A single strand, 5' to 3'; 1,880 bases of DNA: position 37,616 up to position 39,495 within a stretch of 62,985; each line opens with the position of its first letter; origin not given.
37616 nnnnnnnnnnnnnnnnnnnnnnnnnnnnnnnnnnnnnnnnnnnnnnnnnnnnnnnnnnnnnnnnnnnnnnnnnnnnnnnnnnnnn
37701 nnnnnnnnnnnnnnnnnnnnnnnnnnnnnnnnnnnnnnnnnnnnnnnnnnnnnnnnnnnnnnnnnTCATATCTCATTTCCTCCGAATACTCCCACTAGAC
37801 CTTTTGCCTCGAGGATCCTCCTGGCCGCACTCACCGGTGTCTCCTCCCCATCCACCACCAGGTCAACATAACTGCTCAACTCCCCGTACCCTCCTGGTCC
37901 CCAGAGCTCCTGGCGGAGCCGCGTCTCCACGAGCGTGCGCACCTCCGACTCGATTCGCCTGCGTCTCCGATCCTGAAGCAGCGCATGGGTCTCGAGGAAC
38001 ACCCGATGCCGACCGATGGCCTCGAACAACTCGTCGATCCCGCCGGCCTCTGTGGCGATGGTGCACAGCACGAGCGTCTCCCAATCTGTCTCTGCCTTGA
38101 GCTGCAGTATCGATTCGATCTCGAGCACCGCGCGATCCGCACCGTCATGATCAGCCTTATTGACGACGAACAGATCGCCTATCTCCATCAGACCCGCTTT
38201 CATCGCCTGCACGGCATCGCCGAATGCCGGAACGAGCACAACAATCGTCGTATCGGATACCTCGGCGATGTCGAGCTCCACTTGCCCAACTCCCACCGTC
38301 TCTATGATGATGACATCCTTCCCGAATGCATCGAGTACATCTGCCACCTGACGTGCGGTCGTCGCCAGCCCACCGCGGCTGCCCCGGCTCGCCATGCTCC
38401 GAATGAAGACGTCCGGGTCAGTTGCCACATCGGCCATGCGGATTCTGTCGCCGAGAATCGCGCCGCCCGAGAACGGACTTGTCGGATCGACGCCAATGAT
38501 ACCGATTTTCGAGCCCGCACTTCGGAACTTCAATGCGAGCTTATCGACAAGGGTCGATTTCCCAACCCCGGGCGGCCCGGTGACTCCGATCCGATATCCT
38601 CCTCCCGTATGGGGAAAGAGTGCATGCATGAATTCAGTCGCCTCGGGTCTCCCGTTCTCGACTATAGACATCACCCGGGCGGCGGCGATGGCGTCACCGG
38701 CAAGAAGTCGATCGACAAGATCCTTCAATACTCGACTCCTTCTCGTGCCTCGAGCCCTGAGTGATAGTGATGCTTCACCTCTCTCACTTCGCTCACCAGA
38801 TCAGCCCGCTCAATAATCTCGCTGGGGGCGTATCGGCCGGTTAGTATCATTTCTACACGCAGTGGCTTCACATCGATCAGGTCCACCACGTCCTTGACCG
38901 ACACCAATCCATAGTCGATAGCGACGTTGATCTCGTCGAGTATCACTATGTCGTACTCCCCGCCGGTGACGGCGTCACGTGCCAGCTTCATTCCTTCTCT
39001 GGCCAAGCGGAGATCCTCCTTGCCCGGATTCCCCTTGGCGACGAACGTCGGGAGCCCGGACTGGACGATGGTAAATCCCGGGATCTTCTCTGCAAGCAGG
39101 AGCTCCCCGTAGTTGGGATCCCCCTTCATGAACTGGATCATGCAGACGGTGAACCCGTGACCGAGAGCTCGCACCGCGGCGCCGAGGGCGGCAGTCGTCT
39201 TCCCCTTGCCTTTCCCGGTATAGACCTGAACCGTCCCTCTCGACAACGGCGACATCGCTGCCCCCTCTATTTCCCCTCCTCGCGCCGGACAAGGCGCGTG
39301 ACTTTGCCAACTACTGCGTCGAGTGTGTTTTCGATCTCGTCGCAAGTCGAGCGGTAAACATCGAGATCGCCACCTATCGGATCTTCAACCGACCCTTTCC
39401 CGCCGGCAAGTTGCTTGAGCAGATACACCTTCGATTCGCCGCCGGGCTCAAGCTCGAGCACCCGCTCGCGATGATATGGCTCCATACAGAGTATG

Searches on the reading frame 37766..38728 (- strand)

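Call 38: search_protein_families(library=pfam, proteins=[window:37766-38728:-], max_evalue=0.00001)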
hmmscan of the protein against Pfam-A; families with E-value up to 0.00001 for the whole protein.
window:37766-38728:- (320 aa): 2 families
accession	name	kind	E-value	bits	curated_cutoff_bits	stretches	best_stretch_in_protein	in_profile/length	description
PF03308.22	MeaB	-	6.2e-90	301.3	23.1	1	17-276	2-269/273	Methylmalonyl Co-A mutase-associated GTPase MeaB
PF03266.21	NTPase_1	-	7.2e-06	26.4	23.9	0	46-78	1-33/168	NTPase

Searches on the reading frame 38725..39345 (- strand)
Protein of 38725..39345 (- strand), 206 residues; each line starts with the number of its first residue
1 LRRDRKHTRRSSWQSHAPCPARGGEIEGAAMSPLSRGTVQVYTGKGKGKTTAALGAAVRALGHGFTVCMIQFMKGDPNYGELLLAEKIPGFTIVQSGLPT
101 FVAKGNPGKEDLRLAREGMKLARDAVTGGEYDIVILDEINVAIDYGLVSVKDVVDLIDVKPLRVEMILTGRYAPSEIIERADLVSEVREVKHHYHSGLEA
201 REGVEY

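Call 38: search_protein_families(library=pfam, proteins=[window:38725-39345:-], max_evalue=0.00001)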
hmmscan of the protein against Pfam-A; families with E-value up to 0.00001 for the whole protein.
window:38725-39345:- (206 aa): 1 family
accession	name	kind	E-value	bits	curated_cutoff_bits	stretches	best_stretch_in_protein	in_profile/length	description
PF02572.21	CobA_CobO_BtuR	-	2.3e-61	207.4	25.7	1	36-206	2-172/172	ATP:corrinoid adenosyltransferase BtuR/CobO/CobP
